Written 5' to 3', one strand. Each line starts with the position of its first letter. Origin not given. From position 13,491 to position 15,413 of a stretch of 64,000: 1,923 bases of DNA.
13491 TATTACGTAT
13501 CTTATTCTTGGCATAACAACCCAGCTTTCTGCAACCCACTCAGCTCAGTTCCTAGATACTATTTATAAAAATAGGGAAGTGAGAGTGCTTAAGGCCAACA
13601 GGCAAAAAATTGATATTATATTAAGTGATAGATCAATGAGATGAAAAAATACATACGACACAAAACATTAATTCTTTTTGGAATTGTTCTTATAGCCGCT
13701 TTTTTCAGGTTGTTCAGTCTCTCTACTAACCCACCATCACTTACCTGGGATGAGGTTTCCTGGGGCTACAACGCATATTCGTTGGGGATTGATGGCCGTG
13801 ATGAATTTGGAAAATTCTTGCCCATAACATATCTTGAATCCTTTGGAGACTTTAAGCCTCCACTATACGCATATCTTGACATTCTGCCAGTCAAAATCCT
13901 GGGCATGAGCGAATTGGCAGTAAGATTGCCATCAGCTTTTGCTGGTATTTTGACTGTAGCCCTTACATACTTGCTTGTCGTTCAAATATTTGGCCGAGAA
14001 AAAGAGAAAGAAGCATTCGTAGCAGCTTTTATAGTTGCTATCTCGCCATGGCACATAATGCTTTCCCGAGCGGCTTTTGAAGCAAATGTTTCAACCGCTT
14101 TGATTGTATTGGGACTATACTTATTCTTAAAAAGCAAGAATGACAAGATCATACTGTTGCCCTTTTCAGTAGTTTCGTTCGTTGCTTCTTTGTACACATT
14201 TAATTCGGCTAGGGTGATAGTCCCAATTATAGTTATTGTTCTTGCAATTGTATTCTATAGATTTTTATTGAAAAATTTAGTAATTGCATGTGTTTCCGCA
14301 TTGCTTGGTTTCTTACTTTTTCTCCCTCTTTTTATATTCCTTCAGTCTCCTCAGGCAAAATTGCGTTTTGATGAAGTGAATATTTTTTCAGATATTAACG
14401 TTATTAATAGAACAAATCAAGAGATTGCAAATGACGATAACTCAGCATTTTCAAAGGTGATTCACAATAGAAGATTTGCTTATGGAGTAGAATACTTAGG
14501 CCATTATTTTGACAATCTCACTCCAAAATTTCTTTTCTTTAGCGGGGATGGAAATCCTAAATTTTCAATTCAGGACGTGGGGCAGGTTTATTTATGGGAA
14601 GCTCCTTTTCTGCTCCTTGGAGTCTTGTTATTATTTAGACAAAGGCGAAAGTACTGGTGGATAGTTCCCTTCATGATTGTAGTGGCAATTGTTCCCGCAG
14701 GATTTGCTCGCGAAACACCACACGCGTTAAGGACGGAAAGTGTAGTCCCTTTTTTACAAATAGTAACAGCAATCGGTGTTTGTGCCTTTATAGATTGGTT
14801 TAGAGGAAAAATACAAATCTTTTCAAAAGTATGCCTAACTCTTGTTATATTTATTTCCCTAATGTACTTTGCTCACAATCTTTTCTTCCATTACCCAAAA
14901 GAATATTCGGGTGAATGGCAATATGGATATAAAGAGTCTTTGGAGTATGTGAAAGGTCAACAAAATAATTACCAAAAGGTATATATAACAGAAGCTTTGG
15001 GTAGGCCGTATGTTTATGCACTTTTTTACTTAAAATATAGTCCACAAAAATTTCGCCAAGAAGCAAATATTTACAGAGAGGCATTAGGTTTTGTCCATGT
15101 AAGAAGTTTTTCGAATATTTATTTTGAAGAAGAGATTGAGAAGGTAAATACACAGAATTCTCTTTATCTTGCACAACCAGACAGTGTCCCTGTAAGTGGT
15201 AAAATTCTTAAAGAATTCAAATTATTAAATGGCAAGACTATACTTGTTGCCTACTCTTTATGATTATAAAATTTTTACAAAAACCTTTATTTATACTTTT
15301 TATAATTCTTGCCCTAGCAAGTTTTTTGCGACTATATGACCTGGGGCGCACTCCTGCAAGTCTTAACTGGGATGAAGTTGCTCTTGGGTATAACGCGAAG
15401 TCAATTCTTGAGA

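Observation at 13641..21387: Tandem array of five PMT/ArnT-superfamily GT-C genes with conserved DE and KPPL loop motifs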

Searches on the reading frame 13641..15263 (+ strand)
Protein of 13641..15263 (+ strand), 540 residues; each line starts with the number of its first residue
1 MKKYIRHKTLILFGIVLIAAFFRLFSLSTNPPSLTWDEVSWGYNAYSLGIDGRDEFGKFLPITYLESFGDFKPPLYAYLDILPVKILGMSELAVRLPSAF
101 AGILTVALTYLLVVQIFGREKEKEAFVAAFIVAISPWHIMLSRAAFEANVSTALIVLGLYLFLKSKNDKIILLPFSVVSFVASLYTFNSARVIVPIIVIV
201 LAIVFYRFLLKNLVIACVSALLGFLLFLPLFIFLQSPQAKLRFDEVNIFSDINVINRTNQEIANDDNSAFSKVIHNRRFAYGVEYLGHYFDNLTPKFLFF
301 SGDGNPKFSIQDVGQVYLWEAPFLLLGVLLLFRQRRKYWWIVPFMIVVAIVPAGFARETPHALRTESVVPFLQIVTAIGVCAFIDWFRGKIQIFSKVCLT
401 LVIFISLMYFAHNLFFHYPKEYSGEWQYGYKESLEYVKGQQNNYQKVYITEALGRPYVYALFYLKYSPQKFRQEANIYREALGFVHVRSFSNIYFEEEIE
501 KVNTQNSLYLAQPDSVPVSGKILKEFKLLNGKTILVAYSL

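Call 3: search_protein_families(library=pfam, proteins=[window:13641-15263:+], max_evalue=0.01)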
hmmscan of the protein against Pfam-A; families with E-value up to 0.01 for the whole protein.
window:13641-15263:+ (540 aa): 2 families
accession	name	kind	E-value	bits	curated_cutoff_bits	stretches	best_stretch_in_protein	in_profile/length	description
PF13231.12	PMT_2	-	1.4e-09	38.8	26.1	1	72-232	2-159/160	Dolichyl-phosphate-mannose-protein mannosyltransferase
PF02366.24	PMT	-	7.1e-09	36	22.7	1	17-235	4-235/245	Dolichyl-phosphate-mannose-protein mannosyltransferase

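Call 10: search_solved_structures(query=window:13641-15263:+, max_evalue=1, show_alignments=3)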
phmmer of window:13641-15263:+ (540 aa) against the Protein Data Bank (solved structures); distinct sequences matched with E-value up to 1: 0.

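Call 12: find_homologous_proteins(query=window:13641-15263:+, max_evalue=0.00001)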
Query window:13641-15263:+ (540 aa): 2803 proteins with E <= 0.00001 among 8000 candidates; the best 120 are listed.
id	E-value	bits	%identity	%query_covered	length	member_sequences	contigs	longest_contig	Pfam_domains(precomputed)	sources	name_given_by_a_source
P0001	0.0e+0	1199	100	100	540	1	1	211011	PF02366.25,PF13231.13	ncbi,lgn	-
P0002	1.7e-267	907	72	100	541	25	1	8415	PF13231.13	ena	-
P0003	7.0e-231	786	66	96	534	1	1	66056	PF02366.25,PF13231.13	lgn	-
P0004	4.8e-230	783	63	99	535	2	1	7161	PF02366.25,PF13231.13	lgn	-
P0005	6.3e-225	766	63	99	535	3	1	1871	PF02366.25,PF13231.13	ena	-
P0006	1.3e-222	759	62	99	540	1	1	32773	PF02366.25,PF13231.13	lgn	-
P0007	3.3e-222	758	61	99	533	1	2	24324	PF02366.25,PF13231.13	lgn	-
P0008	7.0e-222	756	61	98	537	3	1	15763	PF02366.25,PF13231.13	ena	-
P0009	2.0e-221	755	61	100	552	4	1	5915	PF02366.25,PF13231.13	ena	-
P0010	5.2e-220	750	61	100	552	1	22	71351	PF02366.25,PF13231.13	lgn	-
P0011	7.2e-220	750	61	99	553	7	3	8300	PF02366.25,PF13231.13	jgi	jgi:4-amino-4-deoxy-L-arabinose transferase-like glycosyltransferase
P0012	1.3e-218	746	61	99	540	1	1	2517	PF02366.25,PF13231.13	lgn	-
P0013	1.6e-218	745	60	99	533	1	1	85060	PF02366.25,PF13231.13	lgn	-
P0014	2.2e-218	745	60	99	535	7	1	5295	PF02366.25,PF13231.13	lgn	-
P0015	3.8e-218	744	61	99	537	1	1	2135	PF02366.25,PF13231.13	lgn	-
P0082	2.0e-190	653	55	99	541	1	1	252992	PF13231.13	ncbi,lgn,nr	ncbi:MAG: glycosyltransferase family 39 protein [Candidatus Levybacteria bacterium]|nr:glycosyltrans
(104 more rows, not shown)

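Call 13: find_encoding_contigs(protein=P0001, flank=10000, max_places=3)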
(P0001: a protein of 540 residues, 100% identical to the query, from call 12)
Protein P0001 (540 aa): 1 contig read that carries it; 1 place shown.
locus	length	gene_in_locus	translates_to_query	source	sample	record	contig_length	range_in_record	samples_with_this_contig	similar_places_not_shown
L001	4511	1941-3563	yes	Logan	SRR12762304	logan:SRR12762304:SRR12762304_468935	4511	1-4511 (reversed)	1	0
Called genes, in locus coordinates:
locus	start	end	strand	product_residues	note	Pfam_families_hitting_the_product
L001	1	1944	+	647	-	?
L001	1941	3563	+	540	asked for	PF02366:PMT, PF13231:PMT_2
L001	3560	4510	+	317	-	?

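Call 14: find_encoding_contigs(protein=P0082, flank=10000, max_places=2)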
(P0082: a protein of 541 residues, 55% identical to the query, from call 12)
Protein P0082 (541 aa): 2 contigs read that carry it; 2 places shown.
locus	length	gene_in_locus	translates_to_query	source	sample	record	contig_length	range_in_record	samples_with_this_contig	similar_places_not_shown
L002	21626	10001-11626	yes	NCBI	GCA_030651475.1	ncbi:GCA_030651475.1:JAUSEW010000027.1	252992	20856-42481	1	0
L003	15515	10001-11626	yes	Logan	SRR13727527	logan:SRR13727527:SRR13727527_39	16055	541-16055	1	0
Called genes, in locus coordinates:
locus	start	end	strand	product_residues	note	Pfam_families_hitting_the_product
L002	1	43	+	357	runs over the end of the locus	PF00534:Glycos_transf_1, PF13692:Glyco_trans_1_4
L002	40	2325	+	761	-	PF09586:YfhO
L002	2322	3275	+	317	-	PF00535:Glycos_transf_2, PF13641:Glyco_tranf_2_3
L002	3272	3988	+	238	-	PF00535:Glycos_transf_2, PF10111:Glyco_tranf_2_2, PF13641:Glyco_tranf_2_3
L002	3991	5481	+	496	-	-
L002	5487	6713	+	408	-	-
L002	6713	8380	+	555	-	PF13231:PMT_2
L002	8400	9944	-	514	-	-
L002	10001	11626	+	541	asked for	PF13231:PMT_2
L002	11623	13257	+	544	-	PF02366:PMT (weak), PF13231:PMT_2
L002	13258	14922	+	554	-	PF13231:PMT_2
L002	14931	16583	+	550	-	PF10131:PTPS_related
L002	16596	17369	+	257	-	PF00535:Glycos_transf_2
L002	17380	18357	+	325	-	PF01073:3Beta_HSD, PF01370:Epimerase, PF02719:Polysacc_synt_2, PF04321:RmlD_sub_bind, PF07993:NAD_binding_4 (faint), PF16363:GDP_Man_Dehyd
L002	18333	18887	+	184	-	-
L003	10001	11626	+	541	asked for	PF13231:PMT_2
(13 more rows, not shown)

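Call 16: search_solved_structures(query=A1, max_evalue=1, show_alignments=4)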
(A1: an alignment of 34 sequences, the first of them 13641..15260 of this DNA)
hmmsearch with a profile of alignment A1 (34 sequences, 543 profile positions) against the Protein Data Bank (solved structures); distinct sequences matched with E-value up to 1: 2.
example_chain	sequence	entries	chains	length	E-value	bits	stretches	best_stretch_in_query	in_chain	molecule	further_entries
5ezm_A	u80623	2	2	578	0.0061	18.6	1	69-233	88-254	4-amino-4-deoxy-L-arabinose transferase or related glycosyltransferases of PMT family | 4-amino-4-deoxy-L-arabinose (L-Ara4N) transferase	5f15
6el2_A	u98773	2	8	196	0.37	12.7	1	406-469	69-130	Transcriptional regulator TetR family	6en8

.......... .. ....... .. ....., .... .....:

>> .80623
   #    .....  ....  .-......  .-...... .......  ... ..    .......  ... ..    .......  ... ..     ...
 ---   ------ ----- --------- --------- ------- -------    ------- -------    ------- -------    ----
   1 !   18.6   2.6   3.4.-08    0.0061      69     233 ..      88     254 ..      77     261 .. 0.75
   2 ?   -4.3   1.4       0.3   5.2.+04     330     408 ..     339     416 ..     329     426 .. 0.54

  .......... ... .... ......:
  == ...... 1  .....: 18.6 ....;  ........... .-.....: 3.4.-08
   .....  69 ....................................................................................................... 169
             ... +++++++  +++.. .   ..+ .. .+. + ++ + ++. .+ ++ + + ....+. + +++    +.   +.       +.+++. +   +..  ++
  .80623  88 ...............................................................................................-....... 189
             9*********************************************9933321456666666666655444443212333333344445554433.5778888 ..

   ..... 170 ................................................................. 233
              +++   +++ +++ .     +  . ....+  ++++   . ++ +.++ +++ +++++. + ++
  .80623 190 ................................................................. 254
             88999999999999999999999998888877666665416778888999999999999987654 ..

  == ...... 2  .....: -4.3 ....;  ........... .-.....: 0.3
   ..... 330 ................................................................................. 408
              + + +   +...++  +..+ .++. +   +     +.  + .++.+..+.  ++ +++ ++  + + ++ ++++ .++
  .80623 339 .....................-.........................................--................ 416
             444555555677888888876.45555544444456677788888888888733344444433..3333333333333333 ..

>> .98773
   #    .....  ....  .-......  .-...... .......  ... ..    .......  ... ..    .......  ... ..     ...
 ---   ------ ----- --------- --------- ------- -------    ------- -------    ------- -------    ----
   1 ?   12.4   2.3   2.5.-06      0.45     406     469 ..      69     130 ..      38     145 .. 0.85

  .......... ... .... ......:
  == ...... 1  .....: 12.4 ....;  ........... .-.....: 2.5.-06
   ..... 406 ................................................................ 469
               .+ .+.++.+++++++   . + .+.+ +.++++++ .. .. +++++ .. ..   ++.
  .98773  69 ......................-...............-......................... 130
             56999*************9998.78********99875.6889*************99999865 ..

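Call 18: find_related_loci(query=A1, collection=genome_contigs, flank=10000)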
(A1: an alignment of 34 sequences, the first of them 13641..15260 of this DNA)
Query A1 (540 aa) in genome_contigs; peptide patterns used: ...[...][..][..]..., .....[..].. (x = any residue, [..] = any of these).
597 stretches matched a pattern (row limit reached: there are more); 569 encode a relative of the query (tblastn E <= 1e-3); the best 80 are kept; 80 distinct loci.
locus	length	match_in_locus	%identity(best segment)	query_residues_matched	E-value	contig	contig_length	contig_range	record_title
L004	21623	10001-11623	72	1-540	0e+0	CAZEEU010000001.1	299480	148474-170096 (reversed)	MAG TPA_asm: uncultured Gammaproteobacteria bacterium isolate SRP286056_co1_676 genome assembly, contig: NODE_11_length_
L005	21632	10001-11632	61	1-540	0e+0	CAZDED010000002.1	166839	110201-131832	MAG TPA_asm: uncultured Gammaproteobacteria bacterium isolate SRP278252_co2_138 genome assembly, contig: NODE_100_length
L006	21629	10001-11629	60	1-539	0e+0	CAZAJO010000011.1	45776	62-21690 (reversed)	MAG TPA_asm: uncultured Gammaproteobacteria bacterium isolate SRP342105_co1_429 genome assembly, contig: NODE_983_length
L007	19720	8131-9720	61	8-540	0e+0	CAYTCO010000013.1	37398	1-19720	MAG TPA_asm: uncultured Gammaproteobacteria bacterium isolate SRP286056_co1_355 genome assembly, contig: NODE_1162_lengt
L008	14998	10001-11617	57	2-540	0e+0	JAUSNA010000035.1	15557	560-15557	MAG: Candidatus Levyibacteriota bacterium isolate E19_metabat.bin.104 E19_k141_432681, whole genome shotgun sequence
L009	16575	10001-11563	56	23-540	0e+0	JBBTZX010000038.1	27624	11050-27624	MAG: Patescibacteria group bacterium isolate H14-bin027_1 H14_bin027_1_000000000038, whole genome shotgun sequence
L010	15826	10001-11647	56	3-540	0e+0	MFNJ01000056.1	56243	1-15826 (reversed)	MAG: Candidatus Levybacteria bacterium RIFCSPHIGHO2_01_FULL_36_15 rifcsphigho2_01_scaffold_899, whole genome shotgun seq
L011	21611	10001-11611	54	7-540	0e+0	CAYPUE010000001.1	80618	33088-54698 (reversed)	MAG TPA_asm: uncultured Gammaproteobacteria bacterium isolate SRP269290_co2_354 genome assembly, contig: NODE_207_length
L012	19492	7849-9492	56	1-540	0e+0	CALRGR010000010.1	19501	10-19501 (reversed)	MAG: Candidatus Levybacteria bacterium GW2011_GWA1_37_16 isolate Baikal-1250m-152 genome assembly, contig: Baikal-1250m-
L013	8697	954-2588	54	10-540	0e+0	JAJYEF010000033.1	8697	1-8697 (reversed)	MAG: bacterium isolate DBS1-1.bin22 NODE_15178_length_8697_cov_2.761027, whole genome shotgun sequence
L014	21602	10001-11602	55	19-539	0e+0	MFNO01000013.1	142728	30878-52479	MAG: Candidatus Levybacteria bacterium RIFCSPHIGHO2_01_FULL_38_26 rifcsphigho2_01_scaffold_197, whole genome shotgun seq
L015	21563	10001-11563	54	23-540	0e+0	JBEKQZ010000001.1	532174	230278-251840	MAG: Candidatus Levyibacteriota bacterium isolate SPRUCE 49 SPRUCE_49_1, whole genome shotgun sequence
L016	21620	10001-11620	54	1-539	0e+0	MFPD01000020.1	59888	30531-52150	MAG: Candidatus Levybacteria bacterium RIFCSPLOWO2_02_FULL_37_18 rifcsplowo2_02_scaffold_660, whole genome shotgun seque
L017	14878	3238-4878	54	5-540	0e+0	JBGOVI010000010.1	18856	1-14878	MAG: Patescibacteria group bacterium isolate OBJ_0618_7090110_119 k141_7953747_length_18856_cov_9.9990, whole genome sho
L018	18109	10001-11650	54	1-540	0e+0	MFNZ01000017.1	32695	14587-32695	MAG: Candidatus Levybacteria bacterium RIFCSPHIGHO2_02_FULL_37_13 rifcsphigho2_02_scaffold_1676, whole genome shotgun se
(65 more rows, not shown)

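Call 19: predict_structure(alignment_id=A1)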
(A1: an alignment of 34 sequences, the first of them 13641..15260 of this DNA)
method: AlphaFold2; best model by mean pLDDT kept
length: 540 residues; sequences in the alignment: 34
mean_pLDDT: 87.0   pTM: 0.87
mean pLDDT of the five models: 87.0, 86.8, 85.9, 84.7, 82.7
residues with pLDDT >= 90: 297; 70-90: 193; 50-70: 46; < 50: 4
segments of 3 or more residues with pLDDT < 50: none
pLDDT, mean of each block of 10 residues (from residue 1): 71 97 92 87 95 91 81 89 94 95 97 96 96 89 87 97 96 97 90 94 97 97 94 83 74 81 84 76 71 54 58 63 91 91 92 68 80 95 92 91 89 86 75 91 91 88 95 91 82 91 90 90 89 91
secondary structure, 60 per line:
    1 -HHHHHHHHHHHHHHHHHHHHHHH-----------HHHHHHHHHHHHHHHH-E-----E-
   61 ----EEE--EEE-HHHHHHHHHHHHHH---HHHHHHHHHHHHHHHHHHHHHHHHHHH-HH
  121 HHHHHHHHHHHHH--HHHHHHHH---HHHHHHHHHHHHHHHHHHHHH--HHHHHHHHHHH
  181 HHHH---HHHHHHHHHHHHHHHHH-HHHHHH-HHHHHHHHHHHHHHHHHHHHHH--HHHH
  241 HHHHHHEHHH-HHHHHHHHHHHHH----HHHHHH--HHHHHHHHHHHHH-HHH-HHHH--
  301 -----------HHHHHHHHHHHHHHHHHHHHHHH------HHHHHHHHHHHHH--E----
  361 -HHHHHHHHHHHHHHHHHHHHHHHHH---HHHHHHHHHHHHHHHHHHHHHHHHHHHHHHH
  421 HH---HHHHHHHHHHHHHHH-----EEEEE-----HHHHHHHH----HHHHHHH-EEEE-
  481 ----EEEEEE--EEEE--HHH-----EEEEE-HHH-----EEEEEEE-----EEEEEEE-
elements in order: H2-24 H36-51 E65-67 E70-72 H74-87 H91-117 H119-133 H136-143 H147-167 H170-184 H188-204 H206-211 H213-234 H237-246 H252-264 H269-274 H277-289 H295-298 H312-334 H341-353 H362-386 H390-422 H426-440 E446-450 H456-463 H468-474 E476-479 E485-490 E493-496 E507-511 E521-527 E533-539

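Call 22: fold_search(model_id=the predicted structure, library=pdb)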
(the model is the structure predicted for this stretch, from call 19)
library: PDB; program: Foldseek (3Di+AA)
matches with E <= 10: 114; with E <= 0.001: 23
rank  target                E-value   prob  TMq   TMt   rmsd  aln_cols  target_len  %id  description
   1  5ezm                  2.5e-08  1.00  0.54  0.54  12.5       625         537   11  Crystal Structure of ArnT from Cupriavidus metallidurans in the apo state (released 2016-02-17)
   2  5f15                  1.5e-07  1.00  0.54  0.54  11.8       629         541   10  Crystal Structure of ArnT from Cupriavidus metallidurans bound to Undecaprenyl phosphate (released 2016-02-17)
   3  7oci_F                3.1e-07  1.00  0.50  0.43  10.7       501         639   14  Cryo-EM structure of yeast Ost6p containing oligosaccharyltransferase complex (released 2022-02-16)
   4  5gmy_A                7.0e-07  1.00  0.47  0.32  13.1       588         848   13  Crystal structure of the Archaeoglobus fulgidus oligosaccharyltransferase (O29867_ARCFU) tethered with an acceptor pep (released 2017-02-01)
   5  9n9j_I                8.0e-07  1.00  0.50  0.40  13.6       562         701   12  Structure of a GRP94 folding intermediate engaged with a CCDC134- and FKBP11-bound secretory translocon (released 2025-11-19)
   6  8b6l_I                8.7e-07  1.00  0.49  0.41  13.3       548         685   13  Subtomogram average of the human Sec61-TRAP-OSTA-translocon (released 2022-12-07)
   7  8agc_A                1.1e-06  1.00  0.50  0.40  12.8       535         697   13  Structure of yeast oligosaccharylransferase complex with lipid-linked oligosaccharide and non-acceptor peptide bound (released 2022-12-07)
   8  3wak                  1.3e-06  1.00  0.50  0.33  12.9       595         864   13  Crystal structure of the Archaeoglobus fulgidus oligosaccharyltransferase (O29867_ARCFU) in the apo form (released 2013-10-30)
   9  3waj                  1.4e-06  1.00  0.48  0.35  13.2       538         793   14  Crystal structure of the Archaeoglobus fulgidus oligosaccharyltransferase (O29867_ARCFU) complex with Zn and sulfate (released 2013-10-30)
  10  6s7o_A                2.0e-06  1.00  0.50  0.43  12.7       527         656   14  Cryo-EM structure of human oligosaccharyltransferase complex OST-A (released 2019-12-18)
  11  6ezn_F                2.3e-06  1.00  0.49  0.42  12.2       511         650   14  Cryo-EM structure of the yeast oligosaccharyltransferase (OST) complex (released 2018-01-17)
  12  6s7t_A                3.2e-06  1.00  0.50  0.39  13.1       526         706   13  Cryo-EM structure of human oligosaccharyltransferase complex OST-B (released 2019-12-18)
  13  7e9s_A                3.2e-06  1.00  0.49  0.33  12.2       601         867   14  Archaeal oligosaccharyltransferase AglB from Archaeoglobus fulgidus in complex with an inhibitory peptide and a dolich (released 2021-09-08)
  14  8age_A                3.3e-06  1.00  0.50  0.43  12.0       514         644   14  Structure of yeast oligosaccharylransferase complex with acceptor peptide bound (released 2022-12-07)
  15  6ftg_5                3.8e-06  1.00  0.52  0.44  13.5       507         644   14  Subtomogram average of OST-containing ribosome-translocon complexes from canine rough microsomal membranes (released 2018-03-21)
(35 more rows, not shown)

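Call 29: search_protein_families(library=ncbifam, proteins=[window:13641-15263:+], max_evalue=0.01)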
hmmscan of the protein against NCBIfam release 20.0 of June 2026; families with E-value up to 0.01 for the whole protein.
window:13641-15263:+ (540 aa): 1 family
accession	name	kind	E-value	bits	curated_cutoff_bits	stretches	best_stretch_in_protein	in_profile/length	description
TIGR03663.1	TIGR03663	subfamily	2.8e-05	23.3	126.25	1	11-205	3-181/435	flippase activity-associated protein Agl23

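Call 81: search_protein_representatives(protein=window:13641-15260:+)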
Query: 540 residues. Proteins with E-value up to 0.001 (for the whole library): 11858; up to 1e-10: 6766; up to 1e-30: 2644. The best 150 are listed.
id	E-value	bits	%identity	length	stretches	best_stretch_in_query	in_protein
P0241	1.5e-160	552.3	49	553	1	4-538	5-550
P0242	6.2e-135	467.8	44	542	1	2-538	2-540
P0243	1.5e-129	450.1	43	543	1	8-536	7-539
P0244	5.8e-127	441.5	42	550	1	12-536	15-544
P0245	3.2e-125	435.8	41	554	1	2-538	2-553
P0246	5.6e-124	431.7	42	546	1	9-539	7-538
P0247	9.9e-121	420.9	42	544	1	10-535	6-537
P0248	4.2e-119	415.6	41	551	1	6-536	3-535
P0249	3.7e-115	402.6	43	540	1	12-515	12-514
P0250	4.3e-114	399.1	47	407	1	140-540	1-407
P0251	1.1e-112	394.4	38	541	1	6-535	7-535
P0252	3.7e-112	392.7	40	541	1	8-534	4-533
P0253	1.3e-110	387.6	40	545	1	14-534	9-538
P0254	2.7e-108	379.9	40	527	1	9-509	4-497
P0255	6.5e-108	378.7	41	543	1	13-510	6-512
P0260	1.3e-102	361.1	40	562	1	6-531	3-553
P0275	1.6e-90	321.2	35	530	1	1-535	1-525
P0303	1.1e-82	295.4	33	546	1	9-536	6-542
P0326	1.2e-78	282.1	32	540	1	7-534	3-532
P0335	8.4e-78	279.3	32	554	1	6-539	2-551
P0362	1.6e-75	271.7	32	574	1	8-532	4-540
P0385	6.4e-74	266.5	31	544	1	7-519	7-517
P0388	1.5e-73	265.3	32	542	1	10-535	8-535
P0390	2.1e-73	264.8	33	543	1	10-536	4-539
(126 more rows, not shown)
